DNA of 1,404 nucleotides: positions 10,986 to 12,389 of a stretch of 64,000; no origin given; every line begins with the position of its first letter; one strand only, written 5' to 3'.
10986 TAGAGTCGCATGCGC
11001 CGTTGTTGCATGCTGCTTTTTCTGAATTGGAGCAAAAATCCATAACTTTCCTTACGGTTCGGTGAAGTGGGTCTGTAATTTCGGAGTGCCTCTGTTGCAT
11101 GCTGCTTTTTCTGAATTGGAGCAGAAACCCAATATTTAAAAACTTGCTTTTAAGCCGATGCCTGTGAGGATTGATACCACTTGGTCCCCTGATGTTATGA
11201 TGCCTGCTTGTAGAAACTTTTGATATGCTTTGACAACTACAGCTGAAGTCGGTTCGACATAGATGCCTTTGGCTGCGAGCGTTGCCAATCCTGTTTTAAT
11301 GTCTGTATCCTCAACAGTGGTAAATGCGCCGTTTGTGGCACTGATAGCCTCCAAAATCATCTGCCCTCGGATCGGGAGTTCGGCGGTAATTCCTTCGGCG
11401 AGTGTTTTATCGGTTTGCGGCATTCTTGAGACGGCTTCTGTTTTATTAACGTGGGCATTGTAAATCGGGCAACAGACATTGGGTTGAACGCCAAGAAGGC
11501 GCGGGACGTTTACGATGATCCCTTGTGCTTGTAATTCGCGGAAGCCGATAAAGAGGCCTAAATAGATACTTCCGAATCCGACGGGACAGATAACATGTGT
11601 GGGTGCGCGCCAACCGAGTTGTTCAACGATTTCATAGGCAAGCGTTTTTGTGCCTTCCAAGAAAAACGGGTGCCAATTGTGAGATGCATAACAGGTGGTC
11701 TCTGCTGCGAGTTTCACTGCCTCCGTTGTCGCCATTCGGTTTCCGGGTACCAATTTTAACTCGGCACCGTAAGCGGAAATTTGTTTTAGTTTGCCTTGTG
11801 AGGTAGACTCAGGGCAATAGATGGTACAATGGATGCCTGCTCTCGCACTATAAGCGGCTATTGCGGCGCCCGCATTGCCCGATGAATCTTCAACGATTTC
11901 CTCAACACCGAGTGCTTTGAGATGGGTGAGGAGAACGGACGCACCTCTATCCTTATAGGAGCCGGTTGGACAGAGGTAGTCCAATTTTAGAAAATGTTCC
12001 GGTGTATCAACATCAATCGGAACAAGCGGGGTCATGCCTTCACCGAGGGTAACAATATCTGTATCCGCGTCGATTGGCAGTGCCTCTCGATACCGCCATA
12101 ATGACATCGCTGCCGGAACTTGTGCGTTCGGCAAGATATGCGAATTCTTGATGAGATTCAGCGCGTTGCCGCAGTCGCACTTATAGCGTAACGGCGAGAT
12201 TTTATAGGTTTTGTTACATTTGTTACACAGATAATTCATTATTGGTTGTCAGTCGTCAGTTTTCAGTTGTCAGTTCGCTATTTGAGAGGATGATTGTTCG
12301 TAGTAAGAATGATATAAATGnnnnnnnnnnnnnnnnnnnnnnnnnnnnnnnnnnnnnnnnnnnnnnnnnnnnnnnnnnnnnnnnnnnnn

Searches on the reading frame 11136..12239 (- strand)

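Call 57: search_protein_families(library=ncbifam, proteins=[window:11136-12239:-], max_evalue=0.00001)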
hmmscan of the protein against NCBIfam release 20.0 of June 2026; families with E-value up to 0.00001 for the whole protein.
window:11136-12239:- (367 aa): 36 families (the best 25 are shown)
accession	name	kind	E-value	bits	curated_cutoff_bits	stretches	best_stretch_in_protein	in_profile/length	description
NF005035.0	PRK06450.1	equivalog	7.6e-79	265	301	1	2-365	3-337/338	threonine synthase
NF006050.0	PRK08197.1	equivalog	2.4e-76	257.1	303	1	4-364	10-383/406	threonine synthase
NF006205.0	PRK08329.1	equivalog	2e-75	253.9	358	1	4-365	3-346/347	threonine synthase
NF004170.0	PRK05638.1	equivalog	2e-65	221.1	421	1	5-365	4-358/442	threonine synthase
TIGR00260.1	thrC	equivalog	5e-46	157.4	167.1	1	48-364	2-337/340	threonine synthase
NF004996.0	PRK06381.1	equivalog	3.8e-37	128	266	1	81-360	32-316/319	threonine synthase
NF006094.0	PRK08246.1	subfamily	1e-23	84.2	331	1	70-339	24-282/310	serine/threonine dehydratase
NF005292.0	PRK06815.1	equivalog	1.8e-23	83.1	371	1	81-361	37-306/320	threonine/serine dehydratase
NF005147.0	PRK06608.1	equivalog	4.2e-23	81.7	380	1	82-360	41-308/339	serine/threonine dehydratase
TIGR01127.1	ilvA_1Cterm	equivalog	2.4e-20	72.8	378.75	1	80-360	15-283/380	threonine ammonia-lyase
NF005600.0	PRK07334.1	equivalog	4.6e-19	68.3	496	1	81-324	44-275/408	threonine ammonia-lyase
NF006390.0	PRK08639.1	equivalog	5.6e-18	65.1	421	1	83-360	43-312/418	threonine ammonia-lyase IlvA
NF005680.0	PRK07476.1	equivalog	2e-17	63.2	413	1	82-362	40-310/326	hydroxyectoine utilization dehydratase EutB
NF004771.0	PRK06110.1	equivalog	4.1e-17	62.3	317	1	83-321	39-267/323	threonine dehydratase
TIGR01136.1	cysKM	subfamily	6.5e-16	58.6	344.15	1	68-182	6-126/299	cysteine synthase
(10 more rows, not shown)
